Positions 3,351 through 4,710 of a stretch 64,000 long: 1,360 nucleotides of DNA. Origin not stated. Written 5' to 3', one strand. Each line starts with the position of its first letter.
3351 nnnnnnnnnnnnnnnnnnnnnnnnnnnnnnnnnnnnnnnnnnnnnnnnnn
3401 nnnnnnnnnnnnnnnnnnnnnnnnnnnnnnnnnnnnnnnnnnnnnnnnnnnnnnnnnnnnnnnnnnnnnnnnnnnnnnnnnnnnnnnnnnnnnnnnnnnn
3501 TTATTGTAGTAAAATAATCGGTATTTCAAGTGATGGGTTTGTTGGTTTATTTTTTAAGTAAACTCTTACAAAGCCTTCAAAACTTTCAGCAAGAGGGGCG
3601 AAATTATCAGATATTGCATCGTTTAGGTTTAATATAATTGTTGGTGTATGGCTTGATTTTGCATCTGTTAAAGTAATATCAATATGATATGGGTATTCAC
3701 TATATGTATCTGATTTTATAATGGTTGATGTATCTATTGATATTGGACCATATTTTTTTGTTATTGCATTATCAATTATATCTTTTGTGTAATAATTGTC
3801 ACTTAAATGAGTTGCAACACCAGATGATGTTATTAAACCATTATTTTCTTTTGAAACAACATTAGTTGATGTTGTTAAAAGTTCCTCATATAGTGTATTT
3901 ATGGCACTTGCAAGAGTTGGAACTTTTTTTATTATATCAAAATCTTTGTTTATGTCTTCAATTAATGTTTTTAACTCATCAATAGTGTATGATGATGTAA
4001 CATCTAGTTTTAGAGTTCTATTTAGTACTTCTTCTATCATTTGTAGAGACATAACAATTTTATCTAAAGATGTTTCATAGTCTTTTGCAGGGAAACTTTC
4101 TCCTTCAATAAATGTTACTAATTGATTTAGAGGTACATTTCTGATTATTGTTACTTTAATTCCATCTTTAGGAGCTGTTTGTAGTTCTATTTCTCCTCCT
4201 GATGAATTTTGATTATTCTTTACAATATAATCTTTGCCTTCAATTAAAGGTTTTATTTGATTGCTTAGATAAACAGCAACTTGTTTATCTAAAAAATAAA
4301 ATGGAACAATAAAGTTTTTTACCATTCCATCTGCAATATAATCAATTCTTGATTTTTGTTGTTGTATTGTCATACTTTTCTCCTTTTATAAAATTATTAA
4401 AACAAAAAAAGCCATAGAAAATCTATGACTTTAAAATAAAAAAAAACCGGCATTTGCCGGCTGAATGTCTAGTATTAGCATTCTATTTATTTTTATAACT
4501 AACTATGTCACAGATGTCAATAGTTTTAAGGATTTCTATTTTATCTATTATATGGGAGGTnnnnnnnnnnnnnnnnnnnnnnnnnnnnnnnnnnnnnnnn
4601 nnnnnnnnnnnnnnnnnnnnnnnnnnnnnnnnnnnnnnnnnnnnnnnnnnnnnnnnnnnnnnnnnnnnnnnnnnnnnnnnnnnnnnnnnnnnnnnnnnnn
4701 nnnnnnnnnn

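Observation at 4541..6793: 750-aa protein with two HEPN-type Rx4H motifs, transcribed as its own unit next to phage-derived genes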

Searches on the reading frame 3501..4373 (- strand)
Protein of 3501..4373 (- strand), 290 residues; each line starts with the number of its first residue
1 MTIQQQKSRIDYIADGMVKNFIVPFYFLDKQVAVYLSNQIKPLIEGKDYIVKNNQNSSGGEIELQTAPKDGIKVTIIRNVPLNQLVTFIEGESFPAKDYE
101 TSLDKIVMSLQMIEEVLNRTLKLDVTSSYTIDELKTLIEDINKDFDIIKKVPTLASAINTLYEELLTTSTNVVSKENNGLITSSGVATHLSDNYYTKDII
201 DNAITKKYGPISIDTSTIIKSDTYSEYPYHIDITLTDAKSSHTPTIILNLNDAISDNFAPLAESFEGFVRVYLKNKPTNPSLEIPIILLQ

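Call 3: search_protein_families(library=pfam, proteins=[window:3501-4373:-], max_evalue=1)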
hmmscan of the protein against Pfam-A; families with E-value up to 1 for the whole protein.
window:3501-4373:- (290 aa): 2 families
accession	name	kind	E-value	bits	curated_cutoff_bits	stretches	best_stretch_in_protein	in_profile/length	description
PF03906.20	Phage_T7_tail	-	2.1e-05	24.7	25.2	1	6-120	5-111/157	Phage T7 tail fibre protein, N-terminal domain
PF12910.14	PHD_like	-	0.083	13.3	27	1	105-167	39-98/141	Antitoxin of toxin-antitoxin, RelE / RelB, TA system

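Call 4: search_protein_families(library=padloc, proteins=[window:3501-4373:-], max_evalue=1)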
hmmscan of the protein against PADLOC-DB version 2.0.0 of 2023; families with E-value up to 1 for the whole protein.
window:3501-4373:- (290 aa): 0 families

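Call 5: search_protein_families(library=ncbifam, proteins=[window:3501-4373:-], max_evalue=1)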
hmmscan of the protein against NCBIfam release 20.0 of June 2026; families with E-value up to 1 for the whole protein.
window:3501-4373:- (290 aa): 1 family
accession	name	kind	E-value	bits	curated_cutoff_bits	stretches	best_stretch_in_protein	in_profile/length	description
TIGR02494.1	PFLE_PFLC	subfamily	0.11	11.7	174.35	1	175-265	121-212/293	glycyl-radical enzyme activating protein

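Call 10: search_protein_families(library=phrogs, proteins=[window:3501-4373:-], max_evalue=0.1)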
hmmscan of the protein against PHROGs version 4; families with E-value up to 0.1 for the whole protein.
window:3501-4373:- (290 aa): 14 families
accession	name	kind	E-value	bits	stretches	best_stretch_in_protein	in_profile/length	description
phrog_1640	-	tail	4e-17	63.6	1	1-122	1-126/765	tail protein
phrog_30017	-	unknown function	5e-10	38.9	1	1-130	1-133/1025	-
phrog_6518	-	tail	1e-09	38.1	1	6-114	3-112/793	tail fiber protein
phrog_28871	-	unknown function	1.6e-08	33.8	1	1-112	1-109/946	-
phrog_17220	-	unknown function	8e-07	28.7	1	1-141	1-145/868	-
phrog_38237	-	unknown function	1.4e-06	27.9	1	1-140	1-144/697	-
phrog_5510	-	tail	2.3e-06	27.3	1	1-112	1-116/789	tail fiber protein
phrog_36601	-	tail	1e-05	24.9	1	1-141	15-159/1084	tail fiber protein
phrog_19253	-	unknown function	1.4e-05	24.7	1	1-168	1-152/806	-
phrog_32960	-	unknown function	9.7e-05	21.8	1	1-141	1-145/762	-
phrog_13893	-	tail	0.00029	20.3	1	41-122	45-126/648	tail protein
phrog_8649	-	unknown function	0.00038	20.2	1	9-128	9-132/743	-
phrog_2710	-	tail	0.00038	19.9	1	9-111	12-115/781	tail fiber protein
phrog_19463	-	unknown function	0.048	13.9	1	103-198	47-142/419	-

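Call 48: search_dna_similar(query=window:3504-4373:-, collection=phages, mode=protein, max_evalue=0.001, max_rows=20)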
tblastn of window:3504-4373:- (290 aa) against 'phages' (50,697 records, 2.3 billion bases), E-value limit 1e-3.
Records with a match: 35; places in all: 35; records where one place covers at least 80% of the query: 0.
Best place of each record, by identity: <60% 35.
By first word of the organism name: Pelagibacter 12; Burkholderia 5; Caudoviricetes 5; Salmonella 5; Ralstonia 3; Klebsiella 3; Bacteriophage 2.
By host as written in the record: Candidatus Pelagibacter ubique HTCC1062 11; - 10; pathenogenic Salmonella bacterium 2; Salmonella enterica subsp. enterica STW-2 2; Ralstonia solanacearum 1; Ralstonia solanacearum SL341 1; Ralstonia sp. RS3/1-1 1; Burkholderia cepacia 1; and 6 more.
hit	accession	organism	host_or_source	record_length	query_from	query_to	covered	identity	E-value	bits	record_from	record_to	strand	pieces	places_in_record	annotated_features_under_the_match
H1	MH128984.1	Burkholderia phage vB_BmuP_KL4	-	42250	1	187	64%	28.8%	2e-8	61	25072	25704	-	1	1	putative tail fiber protein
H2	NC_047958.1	Burkholderia phage vB_BmuP_KL4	-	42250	1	187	64%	28.8%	2e-8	61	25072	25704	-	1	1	putative tail fiber protein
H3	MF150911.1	Ralstonia phage DU_RP_II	Ralstonia solanacearum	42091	1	123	42%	40.0%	5e-22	101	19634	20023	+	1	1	hypothetical protein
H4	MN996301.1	Ralstonia phage RpY1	Ralstonia solanacearum SL341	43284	1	123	42%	40.0%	5e-22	101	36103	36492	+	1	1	putative tail fiber protein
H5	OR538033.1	Ralstonia phage C22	Ralstonia sp. RS3/1-1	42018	1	123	42%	38.5%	2e-17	88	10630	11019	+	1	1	hypothetical protein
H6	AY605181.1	Burkholderia phage BcepC6B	-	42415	1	151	52%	28.2%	3e-7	57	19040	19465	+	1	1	g18: gp18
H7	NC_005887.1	Burkholderia phage BcepC6B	Burkholderia cepacia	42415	1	151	52%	28.2%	3e-7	57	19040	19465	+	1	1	tail fiber protein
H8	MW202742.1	Caudoviricetes sp.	Manatee Spring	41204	1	119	41%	35.0%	7e-13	74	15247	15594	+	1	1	tail fiber protein | hypothetical protein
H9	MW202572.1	Caudoviricetes sp.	Manatee Spring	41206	1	119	41%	35.0%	7e-13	74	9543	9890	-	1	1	tail fiber protein | hypothetical protein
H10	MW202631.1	Caudoviricetes sp.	Manatee Spring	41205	1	119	41%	35.0%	7e-13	74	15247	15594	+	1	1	tail fiber protein | hypothetical protein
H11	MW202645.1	Bacteriophage sp.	Manatee Spring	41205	1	119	41%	35.0%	7e-13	74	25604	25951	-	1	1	tail fiber protein | hypothetical protein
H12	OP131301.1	Pelagibacter phage Skadi-4 EXVC104P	Candidatus Pelagibacter ubique HTCC1062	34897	1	134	46%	30.3%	2e-8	61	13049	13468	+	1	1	putative tail fiber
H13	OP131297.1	Pelagibacter phage Skadi-3 EXVC103P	Candidatus Pelagibacter ubique HTCC1062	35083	1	134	46%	30.3%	2e-8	61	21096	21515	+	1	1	putative tail fiber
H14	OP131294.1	Pelagibacter phage Skadi-6 EXVC106P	Candidatus Pelagibacter ubique HTCC1062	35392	1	134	46%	30.3%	2e-8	61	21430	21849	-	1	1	putative tail fiber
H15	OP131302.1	Pelagibacter phage Skadi-1 EXVC101P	Candidatus Pelagibacter ubique HTCC1062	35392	1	134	46%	30.3%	2e-8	61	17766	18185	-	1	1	putative tail fiber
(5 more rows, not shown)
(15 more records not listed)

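Call 49: get_annotated_region(hit=H4, flank=8000)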
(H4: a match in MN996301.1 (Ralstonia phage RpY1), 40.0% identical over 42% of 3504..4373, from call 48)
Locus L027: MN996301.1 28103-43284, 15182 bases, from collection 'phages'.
description: Ralstonia phage RpY1, complete genome.
organism: Ralstonia phage RpY1 (NCBI taxid 2759121)
taxonomy: Viruses; Duplodnaviria; Heunggongvirae; Uroviricota; Caudoviricetes
host: Ralstonia solanacearum SL341; source: -; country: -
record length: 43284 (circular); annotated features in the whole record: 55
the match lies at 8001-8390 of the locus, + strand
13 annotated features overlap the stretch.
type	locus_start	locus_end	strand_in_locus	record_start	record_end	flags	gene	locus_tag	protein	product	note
CDS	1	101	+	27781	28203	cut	-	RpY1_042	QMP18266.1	hypothetical protein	-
CDS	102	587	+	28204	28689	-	-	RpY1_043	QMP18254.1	hypothetical protein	-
CDS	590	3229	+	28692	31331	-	-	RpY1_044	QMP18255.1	minor structural protein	-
CDS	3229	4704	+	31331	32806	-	-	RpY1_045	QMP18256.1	hypothetical protein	-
CDS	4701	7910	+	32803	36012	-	-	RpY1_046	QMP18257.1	structural protein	-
CDS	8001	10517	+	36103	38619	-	-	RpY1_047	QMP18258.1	putative tail fiber protein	-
CDS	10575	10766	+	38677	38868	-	-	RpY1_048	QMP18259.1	hypothetical protein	-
CDS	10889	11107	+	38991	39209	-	-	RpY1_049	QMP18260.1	holin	-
CDS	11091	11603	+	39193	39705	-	-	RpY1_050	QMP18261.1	lysin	-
CDS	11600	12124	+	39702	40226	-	-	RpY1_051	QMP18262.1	putative Rz protein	-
CDS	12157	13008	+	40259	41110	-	-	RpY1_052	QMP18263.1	hypothetical protein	-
CDS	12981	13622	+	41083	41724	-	-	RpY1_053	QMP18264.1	hypothetical protein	-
misc_feature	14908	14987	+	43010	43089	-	-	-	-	-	attachment site attR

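Call 94: find_related_loci(query=A8, collection=viral_contigs, flank=8000)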
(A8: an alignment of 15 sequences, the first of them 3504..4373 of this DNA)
Query A8 (290 aa) in viral_contigs; peptide patterns used: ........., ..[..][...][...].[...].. (x = any residue, [..] = any of these).
51 stretches matched a pattern; 10 encode a relative of the query (tblastn E <= 1e-3); 10 distinct loci.
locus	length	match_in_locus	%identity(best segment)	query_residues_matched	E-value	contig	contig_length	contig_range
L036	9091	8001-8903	32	1-277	6e-35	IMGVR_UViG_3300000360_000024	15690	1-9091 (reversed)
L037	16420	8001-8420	34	1-130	3e-13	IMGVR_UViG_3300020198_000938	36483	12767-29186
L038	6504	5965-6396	27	1-130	2e-11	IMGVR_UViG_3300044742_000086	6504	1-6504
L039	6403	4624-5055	27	1-130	2e-11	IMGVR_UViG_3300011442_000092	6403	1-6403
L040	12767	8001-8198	36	40-111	2e-10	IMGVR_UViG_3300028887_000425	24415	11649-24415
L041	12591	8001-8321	27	1-111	4e-9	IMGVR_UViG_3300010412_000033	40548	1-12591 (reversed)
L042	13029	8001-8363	27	14-131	6e-8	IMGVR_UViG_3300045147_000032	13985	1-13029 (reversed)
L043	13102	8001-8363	27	14-131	6e-8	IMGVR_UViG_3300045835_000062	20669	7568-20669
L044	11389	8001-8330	28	1-111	2e-6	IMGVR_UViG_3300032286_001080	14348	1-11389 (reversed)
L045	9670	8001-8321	27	1-111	4e-9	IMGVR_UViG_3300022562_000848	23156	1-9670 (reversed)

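Call 95: find_related_loci(query=A8, collection=metagenome_contigs, flank=6000)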
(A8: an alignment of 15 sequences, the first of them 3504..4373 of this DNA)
Query A8 (290 aa) in metagenome_contigs; peptide patterns used: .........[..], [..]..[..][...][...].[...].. (x = any residue, [..] = any of these).
157 stretches matched a pattern; 85 encode a relative of the query (tblastn E <= 1e-3); the best 80 are kept; 79 distinct loci.
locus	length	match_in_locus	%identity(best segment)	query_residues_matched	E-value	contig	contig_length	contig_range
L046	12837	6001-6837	42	1-290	1e-75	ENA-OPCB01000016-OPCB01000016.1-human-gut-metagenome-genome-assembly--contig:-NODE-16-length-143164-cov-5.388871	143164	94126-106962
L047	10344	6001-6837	41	1-290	3e-75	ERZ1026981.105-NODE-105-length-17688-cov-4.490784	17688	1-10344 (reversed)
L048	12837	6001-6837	41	1-290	3e-74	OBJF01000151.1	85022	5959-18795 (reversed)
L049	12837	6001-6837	42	1-290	1e-72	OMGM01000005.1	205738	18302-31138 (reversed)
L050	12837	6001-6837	42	1-290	9e-73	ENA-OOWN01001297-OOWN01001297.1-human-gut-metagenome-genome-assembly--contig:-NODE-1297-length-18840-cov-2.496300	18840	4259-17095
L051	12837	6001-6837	42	1-290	1e-72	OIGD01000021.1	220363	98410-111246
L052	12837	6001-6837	42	1-290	1e-72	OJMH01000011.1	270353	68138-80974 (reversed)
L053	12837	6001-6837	42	1-290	1e-72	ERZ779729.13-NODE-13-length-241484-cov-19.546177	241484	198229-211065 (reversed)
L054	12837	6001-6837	41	1-290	9e-73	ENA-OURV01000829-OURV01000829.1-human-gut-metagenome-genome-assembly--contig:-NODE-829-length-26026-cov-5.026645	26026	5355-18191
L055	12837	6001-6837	42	1-290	1e-72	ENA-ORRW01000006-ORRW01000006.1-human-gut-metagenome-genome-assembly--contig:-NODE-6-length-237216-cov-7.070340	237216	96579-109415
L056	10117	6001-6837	42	1-290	2e-72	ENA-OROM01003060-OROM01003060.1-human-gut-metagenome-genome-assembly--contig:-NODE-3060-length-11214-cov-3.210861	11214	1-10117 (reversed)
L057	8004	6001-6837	42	1-290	2e-72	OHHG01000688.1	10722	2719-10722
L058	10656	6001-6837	42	1-290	2e-72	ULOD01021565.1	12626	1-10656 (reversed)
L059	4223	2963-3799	42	1-290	2e-72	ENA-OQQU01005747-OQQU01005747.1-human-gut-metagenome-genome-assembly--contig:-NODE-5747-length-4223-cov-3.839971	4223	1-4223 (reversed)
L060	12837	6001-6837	41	1-290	3e-72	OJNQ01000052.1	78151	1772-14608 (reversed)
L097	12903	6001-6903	32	1-277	6e-35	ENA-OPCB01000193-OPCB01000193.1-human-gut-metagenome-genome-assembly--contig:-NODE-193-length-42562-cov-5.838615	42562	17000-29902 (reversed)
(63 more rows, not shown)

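Call 98: search_protein_families(library=phrogs, proteins=[L097:19-5610:+, L097:6001-6939:+, L097:6951-8171:+, L097:8176-8448:+, L097:8568-9194:+, L097:9228-9515:+, L097:9505-9933:+, L097:10006-10410:+, L097:10459-10782:+, L097:10772-11248:+], max_evalue=0.001)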
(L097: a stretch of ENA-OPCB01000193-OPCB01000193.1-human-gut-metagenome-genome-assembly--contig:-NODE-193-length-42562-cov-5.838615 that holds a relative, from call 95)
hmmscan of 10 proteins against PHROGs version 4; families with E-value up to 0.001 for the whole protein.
L097:19-5610:+ (1864 aa): 0 families

L097:6001-6939:+ (313 aa): 18 families
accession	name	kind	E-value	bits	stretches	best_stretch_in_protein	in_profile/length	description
phrog_1640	-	tail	1.7e-29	104.5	1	1-130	1-135/765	tail protein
phrog_30017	-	unknown function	1.9e-19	70.1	1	1-132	1-135/1025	-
phrog_6518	-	tail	1.5e-16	60.6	1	6-115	3-113/793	tail fiber protein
phrog_32960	-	unknown function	1.2e-13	51.3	1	1-130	1-134/762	-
phrog_13893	-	tail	4.6e-13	49.4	1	1-123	1-127/648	tail protein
phrog_38237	-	unknown function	5.4e-12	45.8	1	1-114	1-118/697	-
phrog_17220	-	unknown function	1.8e-11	44.1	1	1-118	1-122/868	-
phrog_28871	-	unknown function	1.8e-11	43.6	1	1-122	1-119/946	-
phrog_36601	-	tail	2.2e-11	43.7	1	1-121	15-139/1084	tail fiber protein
phrog_8649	-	unknown function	6.3e-11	42.6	1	1-116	1-120/743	-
phrog_5662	-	tail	2.3e-08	33.9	1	1-122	1-126/729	tail fiber protein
phrog_5510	-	tail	6.6e-07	29.1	1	1-113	1-117/789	tail fiber protein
phrog_4818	-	tail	1.1e-06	28.1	1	2-120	5-125/896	tail fiber protein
phrog_29076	-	tail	8.3e-06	25.2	1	1-113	1-110/793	tail protein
phrog_19253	-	unknown function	2e-05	24.2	1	2-117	2-100/806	-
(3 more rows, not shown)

L097:6951-8171:+ (407 aa): 0 families

L097:8176-8448:+ (91 aa): 0 families

L097:8568-9194:+ (209 aa): 2 families
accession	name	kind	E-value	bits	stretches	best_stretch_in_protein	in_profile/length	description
phrog_9288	-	unknown function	1.4e-20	75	1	4-192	6-207/234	-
phrog_16490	-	unknown function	6.5e-08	33.6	1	9-147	20-151/286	-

L097:9228-9515:+ (96 aa): 1 family
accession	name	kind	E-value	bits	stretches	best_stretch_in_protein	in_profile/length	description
phrog_9157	-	unknown function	6.3e-05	24.2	1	21-82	56-112/121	-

L097:9505-9933:+ (143 aa): 1 family
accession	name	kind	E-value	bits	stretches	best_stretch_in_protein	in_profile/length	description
phrog_8329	-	unknown function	7.7e-20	72.5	1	11-136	23-153/166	-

L097:10006-10410:+ (135 aa): 0 families

L097:10459-10782:+ (108 aa): 0 families

L097:10772-11248:+ (159 aa): 5 families
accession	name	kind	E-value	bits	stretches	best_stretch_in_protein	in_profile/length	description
phrog_7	-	lysis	2.5e-15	56.7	1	15-133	562-671/873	endolysin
phrog_430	-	tail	1e-12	48.3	1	11-155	167-288/868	baseplate hub subunit and tail lysozyme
phrog_33534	-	unknown function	1e-11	45.7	1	86-156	10-86/94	-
phrog_13211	-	tail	5.1e-11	42.3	1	54-152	783-883/887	baseplate hub subunit and tail lysozyme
phrog_15410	-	unknown function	2.3e-10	41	1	21-147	183-306/311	-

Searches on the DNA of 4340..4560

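Call 88: search_rna_families(source=window, start=4340, end=4560, threshold=evalue, max_evalue=10)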
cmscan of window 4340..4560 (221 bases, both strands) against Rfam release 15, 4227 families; matches with E-value up to 10: 29.
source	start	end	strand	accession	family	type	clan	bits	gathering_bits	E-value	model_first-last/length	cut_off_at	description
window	4421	4491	+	RF01181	snR77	Gene; snRNA; snoRNA; CD-box;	CL00057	21.9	50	0.35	1-83/83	no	Small nucleolar RNA snR77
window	4431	4533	-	RF02860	Arrc14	Gene; sRNA;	-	21.1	99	0.39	1-167/167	no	Actinobacillus sRNA 14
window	4440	4504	-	RF02434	SpF39_sRNA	Gene; sRNA;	-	21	60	1.8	1-109/109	no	Streptococcus sRNA SpF39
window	4439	4523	-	RF01401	rseX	Gene; sRNA;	-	20.4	50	2.1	1-94/94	no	rseX Hfq binding RNA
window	4442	4527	-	RF01393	isrJ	Gene; sRNA;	-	19.9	37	0.12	1-75/75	no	isrJ Hfq binding RNA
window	4402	4511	-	RF04182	GibS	Gene; sRNA;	-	18.9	115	1.4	1-142/142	no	GibS sRNA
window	4438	4507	-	RF00513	Trp_leader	Cis-reg; leader;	-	17.2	41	0.36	1-100/100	no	Tryptophan operon leader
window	4371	4428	-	RF02980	freshwater-2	Cis-reg;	-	17.2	49.9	1.6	1-84/84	no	freshwater-2 RNA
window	4433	4503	-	RF02371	PyrG_leader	Cis-reg; leader;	-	17.1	65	6.3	1-78/78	no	PyrG leader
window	4436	4503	-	RF02074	STnc240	Gene; sRNA;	-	16.8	55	4.7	1-77/77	no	Enterobacterial sRNA STnc240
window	4399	4458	-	RF04312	trpB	Cis-reg;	-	16.8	59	5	1-107/107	no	trpB ncRNA motif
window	4508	4557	-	RF00150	SNORD42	Gene; snRNA; snoRNA; CD-box;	-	16.4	39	4.3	1-68/68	no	Small nucleolar RNA SNORD42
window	4389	4485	+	RF02530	URE2_IRES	Cis-reg; IRES;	-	16.4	70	5.7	1-105/105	no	Ure2 internal ribosome entry site (IRES)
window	4404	4488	-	RF01770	rimP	Cis-reg; leader;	-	16.2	47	2.4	1-102/102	no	Gammaprotebacteria rimP leader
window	4438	4490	-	RF00057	RyhB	Gene; sRNA;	-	15.9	55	1.3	1-67/67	no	RyhB RNA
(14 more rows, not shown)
